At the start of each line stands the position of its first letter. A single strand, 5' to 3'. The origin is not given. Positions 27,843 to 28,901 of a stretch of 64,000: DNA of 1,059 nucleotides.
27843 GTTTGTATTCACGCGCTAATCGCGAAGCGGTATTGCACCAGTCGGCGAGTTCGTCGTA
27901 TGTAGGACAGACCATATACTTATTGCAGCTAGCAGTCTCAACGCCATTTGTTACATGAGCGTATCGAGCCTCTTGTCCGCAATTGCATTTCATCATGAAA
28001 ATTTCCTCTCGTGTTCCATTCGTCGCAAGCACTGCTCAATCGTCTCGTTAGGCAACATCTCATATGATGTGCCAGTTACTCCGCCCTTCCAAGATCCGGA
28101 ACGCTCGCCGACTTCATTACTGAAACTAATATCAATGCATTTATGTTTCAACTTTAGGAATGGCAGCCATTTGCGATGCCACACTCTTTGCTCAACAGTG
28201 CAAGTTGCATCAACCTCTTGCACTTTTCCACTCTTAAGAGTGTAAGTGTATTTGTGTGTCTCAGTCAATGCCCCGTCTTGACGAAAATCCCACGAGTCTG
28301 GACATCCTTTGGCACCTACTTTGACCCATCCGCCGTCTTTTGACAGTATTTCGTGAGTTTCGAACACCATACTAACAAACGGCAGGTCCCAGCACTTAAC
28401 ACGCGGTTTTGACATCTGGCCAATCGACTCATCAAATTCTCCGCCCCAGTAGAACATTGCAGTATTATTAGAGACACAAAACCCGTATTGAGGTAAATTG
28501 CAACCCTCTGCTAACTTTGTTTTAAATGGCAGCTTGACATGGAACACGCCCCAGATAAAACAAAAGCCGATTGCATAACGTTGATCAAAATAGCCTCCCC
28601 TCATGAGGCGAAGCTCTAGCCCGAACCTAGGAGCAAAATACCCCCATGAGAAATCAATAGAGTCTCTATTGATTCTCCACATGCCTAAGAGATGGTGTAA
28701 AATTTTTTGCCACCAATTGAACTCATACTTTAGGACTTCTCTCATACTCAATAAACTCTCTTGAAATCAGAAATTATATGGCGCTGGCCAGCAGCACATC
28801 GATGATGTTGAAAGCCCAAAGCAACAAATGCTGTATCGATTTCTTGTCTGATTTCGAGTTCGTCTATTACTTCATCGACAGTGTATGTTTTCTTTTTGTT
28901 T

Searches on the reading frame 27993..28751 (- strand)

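Call 28: search_protein_families(library=pfam, proteins=[window:27993-28751:-], max_evalue=0.01)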
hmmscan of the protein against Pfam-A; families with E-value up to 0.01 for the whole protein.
window:27993-28751:- (252 aa): 2 families
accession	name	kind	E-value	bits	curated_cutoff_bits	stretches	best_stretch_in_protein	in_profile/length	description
PF25187.1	Acb3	-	1.8e-60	205.2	27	1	19-251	6-244/245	CBASS inhibitor Acb3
PF14044.11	NETI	-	0.004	17.3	27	1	230-248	2-20/56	NETI protein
